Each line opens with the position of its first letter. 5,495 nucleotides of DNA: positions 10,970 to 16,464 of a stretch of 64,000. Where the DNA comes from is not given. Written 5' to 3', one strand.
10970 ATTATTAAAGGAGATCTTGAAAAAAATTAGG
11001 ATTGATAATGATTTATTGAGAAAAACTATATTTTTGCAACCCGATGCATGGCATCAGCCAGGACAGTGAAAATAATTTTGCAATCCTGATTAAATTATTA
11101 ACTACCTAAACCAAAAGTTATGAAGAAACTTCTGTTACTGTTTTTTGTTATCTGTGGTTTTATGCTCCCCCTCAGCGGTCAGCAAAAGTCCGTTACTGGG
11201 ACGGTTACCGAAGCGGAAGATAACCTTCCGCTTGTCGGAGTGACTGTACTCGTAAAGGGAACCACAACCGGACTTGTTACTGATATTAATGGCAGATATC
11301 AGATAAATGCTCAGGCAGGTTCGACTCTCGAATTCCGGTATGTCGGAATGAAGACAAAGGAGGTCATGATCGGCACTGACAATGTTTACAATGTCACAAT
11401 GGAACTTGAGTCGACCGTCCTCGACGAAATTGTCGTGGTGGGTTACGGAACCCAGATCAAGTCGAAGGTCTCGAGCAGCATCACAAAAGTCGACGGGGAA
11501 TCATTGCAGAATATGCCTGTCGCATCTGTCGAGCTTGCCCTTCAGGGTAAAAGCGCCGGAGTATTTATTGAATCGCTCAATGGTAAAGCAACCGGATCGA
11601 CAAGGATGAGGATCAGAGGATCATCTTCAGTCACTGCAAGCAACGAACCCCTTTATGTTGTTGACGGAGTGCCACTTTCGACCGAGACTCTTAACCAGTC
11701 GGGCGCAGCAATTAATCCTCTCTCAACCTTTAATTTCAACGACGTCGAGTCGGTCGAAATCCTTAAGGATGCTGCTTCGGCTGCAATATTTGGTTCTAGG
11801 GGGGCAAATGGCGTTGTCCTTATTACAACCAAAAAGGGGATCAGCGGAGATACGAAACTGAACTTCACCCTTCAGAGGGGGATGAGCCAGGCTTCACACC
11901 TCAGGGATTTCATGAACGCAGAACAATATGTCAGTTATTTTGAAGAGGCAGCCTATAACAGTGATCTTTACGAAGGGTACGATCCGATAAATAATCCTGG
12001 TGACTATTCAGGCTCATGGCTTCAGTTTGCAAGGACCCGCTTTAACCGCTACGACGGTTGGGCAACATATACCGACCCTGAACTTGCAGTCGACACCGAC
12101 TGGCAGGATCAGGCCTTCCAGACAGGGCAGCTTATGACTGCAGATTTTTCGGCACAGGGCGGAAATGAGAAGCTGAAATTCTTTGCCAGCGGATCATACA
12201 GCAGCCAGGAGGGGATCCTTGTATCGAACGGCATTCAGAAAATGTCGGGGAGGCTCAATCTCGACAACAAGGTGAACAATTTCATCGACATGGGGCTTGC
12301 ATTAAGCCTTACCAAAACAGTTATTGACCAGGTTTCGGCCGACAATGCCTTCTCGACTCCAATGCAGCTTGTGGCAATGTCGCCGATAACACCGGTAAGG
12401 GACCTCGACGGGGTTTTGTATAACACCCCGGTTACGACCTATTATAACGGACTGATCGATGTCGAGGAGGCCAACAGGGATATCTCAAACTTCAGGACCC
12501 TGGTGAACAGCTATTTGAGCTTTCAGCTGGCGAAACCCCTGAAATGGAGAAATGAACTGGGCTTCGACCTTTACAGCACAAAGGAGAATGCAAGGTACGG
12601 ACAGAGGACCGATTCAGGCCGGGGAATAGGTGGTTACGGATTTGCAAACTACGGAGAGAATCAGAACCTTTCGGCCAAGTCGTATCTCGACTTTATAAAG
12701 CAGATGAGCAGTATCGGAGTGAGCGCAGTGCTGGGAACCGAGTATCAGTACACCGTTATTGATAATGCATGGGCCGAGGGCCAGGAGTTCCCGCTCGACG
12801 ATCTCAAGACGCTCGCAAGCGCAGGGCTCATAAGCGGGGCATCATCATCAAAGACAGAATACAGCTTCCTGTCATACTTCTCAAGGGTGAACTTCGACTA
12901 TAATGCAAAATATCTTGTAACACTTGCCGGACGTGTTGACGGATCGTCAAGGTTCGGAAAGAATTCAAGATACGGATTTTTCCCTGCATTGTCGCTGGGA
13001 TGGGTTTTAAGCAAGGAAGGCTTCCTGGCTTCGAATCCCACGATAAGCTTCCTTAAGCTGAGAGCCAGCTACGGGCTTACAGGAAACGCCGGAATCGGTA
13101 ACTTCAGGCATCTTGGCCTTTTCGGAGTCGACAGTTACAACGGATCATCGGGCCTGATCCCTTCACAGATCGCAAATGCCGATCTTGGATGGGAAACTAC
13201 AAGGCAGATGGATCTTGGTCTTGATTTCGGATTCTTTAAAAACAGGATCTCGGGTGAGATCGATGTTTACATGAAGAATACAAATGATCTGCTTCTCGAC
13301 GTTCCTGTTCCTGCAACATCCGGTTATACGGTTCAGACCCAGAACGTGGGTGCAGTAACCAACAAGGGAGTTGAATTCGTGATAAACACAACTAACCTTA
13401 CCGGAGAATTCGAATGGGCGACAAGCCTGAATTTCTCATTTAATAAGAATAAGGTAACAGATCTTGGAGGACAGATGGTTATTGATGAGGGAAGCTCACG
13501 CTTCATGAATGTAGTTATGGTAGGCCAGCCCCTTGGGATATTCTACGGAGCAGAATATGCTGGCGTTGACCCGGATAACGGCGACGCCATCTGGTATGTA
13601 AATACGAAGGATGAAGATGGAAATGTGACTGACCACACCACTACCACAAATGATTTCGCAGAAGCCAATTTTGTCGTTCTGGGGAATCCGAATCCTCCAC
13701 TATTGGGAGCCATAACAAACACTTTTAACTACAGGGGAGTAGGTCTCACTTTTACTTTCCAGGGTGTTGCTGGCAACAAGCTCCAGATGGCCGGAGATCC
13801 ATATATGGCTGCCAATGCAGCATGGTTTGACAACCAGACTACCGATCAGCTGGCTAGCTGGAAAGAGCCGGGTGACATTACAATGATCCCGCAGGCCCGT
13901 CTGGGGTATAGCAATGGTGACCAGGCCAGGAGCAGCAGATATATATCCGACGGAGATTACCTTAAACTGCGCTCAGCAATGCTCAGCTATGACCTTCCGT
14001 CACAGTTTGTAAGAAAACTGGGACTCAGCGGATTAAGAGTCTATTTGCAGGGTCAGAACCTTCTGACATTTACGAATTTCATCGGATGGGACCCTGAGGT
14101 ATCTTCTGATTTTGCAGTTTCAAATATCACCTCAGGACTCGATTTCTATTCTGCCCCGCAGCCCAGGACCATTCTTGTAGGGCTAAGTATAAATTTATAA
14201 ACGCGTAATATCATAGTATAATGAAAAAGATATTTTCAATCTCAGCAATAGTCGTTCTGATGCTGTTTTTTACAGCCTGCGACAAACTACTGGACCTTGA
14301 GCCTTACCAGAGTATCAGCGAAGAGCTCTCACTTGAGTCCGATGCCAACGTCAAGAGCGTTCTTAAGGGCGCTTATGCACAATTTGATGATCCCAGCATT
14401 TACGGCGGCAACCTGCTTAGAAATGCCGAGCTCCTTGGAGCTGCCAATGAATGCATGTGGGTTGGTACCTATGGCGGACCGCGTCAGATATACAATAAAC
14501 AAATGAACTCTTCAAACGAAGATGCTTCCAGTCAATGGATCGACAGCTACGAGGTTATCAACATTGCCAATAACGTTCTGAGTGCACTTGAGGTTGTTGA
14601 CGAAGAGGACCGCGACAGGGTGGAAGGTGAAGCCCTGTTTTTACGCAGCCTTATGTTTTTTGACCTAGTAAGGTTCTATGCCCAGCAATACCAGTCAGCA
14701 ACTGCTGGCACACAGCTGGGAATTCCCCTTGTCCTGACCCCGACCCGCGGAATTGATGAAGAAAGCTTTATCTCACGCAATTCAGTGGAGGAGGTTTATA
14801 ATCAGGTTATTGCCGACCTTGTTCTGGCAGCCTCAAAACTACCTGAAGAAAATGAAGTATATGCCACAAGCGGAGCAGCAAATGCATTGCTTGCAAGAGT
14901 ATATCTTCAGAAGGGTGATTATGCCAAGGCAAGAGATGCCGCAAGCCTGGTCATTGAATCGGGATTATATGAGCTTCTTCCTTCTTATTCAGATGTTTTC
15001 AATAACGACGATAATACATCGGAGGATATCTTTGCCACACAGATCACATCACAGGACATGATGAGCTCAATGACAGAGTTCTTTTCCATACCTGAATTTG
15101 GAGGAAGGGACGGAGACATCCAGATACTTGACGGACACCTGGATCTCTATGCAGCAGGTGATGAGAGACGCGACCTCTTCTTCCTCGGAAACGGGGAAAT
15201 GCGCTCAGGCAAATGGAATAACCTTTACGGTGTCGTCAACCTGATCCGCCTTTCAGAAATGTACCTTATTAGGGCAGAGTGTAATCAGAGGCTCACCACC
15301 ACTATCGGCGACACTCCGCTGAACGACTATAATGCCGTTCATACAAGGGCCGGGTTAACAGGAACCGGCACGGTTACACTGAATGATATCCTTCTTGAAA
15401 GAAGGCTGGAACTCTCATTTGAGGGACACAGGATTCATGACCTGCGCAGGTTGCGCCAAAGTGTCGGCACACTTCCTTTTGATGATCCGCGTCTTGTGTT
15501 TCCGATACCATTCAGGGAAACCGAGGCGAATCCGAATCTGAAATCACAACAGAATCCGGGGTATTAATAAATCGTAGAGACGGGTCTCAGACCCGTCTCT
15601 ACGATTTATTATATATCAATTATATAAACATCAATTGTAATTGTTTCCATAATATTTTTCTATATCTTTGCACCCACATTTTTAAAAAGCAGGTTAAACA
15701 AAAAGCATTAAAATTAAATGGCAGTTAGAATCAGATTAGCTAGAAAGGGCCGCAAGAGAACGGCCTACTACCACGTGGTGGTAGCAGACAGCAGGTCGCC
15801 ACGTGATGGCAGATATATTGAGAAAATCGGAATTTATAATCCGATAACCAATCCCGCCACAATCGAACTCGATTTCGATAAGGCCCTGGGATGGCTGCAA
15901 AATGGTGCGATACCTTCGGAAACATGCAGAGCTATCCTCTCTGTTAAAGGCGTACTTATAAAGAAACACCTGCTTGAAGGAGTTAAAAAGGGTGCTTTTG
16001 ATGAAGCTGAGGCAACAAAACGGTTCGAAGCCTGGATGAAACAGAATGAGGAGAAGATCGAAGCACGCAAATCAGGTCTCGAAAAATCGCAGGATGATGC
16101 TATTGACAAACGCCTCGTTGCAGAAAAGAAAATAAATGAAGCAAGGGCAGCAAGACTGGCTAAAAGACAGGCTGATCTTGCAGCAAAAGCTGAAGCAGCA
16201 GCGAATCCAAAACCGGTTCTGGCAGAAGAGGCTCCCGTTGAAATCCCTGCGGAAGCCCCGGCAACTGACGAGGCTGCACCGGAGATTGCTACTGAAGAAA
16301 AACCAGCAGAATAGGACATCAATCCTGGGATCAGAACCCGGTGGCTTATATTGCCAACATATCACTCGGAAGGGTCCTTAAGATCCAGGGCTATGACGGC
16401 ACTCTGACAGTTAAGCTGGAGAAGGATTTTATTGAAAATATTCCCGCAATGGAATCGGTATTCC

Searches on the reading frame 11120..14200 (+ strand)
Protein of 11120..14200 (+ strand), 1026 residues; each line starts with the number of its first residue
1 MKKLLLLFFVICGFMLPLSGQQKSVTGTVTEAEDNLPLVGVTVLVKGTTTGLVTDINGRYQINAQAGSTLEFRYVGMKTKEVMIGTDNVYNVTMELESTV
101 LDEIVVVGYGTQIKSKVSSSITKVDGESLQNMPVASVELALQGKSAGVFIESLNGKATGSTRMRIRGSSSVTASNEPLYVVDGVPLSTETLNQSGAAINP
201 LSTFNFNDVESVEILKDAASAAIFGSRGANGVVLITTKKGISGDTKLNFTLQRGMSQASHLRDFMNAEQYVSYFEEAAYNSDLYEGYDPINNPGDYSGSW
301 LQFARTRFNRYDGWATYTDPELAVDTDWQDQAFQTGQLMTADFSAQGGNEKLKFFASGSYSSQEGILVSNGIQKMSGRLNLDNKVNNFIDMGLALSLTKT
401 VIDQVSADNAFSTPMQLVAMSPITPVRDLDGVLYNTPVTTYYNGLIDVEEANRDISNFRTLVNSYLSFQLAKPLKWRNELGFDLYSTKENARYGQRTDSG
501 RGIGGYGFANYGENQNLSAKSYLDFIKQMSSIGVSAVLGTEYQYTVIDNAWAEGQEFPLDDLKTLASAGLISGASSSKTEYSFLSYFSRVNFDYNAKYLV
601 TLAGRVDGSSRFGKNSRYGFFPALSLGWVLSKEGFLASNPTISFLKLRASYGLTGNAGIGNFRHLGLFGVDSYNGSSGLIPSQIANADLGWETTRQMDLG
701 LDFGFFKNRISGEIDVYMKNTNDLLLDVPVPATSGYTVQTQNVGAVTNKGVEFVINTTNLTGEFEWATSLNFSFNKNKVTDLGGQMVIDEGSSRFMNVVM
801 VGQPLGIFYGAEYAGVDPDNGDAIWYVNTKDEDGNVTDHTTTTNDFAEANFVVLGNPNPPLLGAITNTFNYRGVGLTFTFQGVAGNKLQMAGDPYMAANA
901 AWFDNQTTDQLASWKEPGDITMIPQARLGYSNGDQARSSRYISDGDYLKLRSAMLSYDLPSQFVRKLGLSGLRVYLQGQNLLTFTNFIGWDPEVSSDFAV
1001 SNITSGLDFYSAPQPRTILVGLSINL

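Call 47: search_protein_families(library=pfam, proteins=[window:11120-14200:+], max_evalue=0.00001)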
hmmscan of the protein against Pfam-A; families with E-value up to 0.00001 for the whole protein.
window:11120-14200:+ (1026 aa): 4 families
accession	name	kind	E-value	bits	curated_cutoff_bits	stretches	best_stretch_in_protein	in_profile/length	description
PF00593.30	TonB_dep_Rec_b-barrel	-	1.6e-19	71.5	27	1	437-981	33-436/436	TonB dependent receptor-like, beta-barrel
PF07715.20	Plug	-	3.5e-19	69.7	23.9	1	115-232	3-107/107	TonB-dependent Receptor Plug Domain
PF13715.12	CarbopepD_reg_2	-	1.7e-16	60.5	32.2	1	25-106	1-88/88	CarboxypepD_reg-like domain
PF13620.12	CarboxypepD_reg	-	1e-07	32.7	32.3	1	24-95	1-80/82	Carboxypeptidase regulatory-like domain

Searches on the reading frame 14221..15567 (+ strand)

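Call 47: search_protein_families(library=pfam, proteins=[window:14221-15567:+], max_evalue=0.00001)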
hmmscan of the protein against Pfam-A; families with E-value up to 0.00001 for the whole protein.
window:14221-15567:+ (448 aa): 2 families
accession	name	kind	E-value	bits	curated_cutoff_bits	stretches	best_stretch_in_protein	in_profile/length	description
PF14322.12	SusD-like_3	-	1.2e-27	97.8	27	1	24-229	3-191/191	Starch-binding associating with outer membrane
PF07980.17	SusD_RagB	-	9.1e-21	75.2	23.1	1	340-411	155-234/297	SusD family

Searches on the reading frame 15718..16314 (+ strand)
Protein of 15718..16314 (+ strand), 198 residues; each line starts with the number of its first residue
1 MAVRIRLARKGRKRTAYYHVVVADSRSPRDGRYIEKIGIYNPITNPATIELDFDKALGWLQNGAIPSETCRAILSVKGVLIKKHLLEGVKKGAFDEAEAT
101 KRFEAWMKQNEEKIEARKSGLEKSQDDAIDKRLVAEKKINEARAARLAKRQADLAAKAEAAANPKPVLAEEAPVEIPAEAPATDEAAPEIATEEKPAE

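Call 34: search_protein_families(library=pfam, proteins=[window:15718-16314:+], max_evalue=0.001)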
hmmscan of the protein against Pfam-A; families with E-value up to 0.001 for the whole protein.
window:15718-16314:+ (198 aa): 1 family
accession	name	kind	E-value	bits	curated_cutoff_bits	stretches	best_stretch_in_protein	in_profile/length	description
PF00886.24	Ribosomal_S16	-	1.7e-23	82.7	27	1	9-67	1-62/62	Ribosomal protein S16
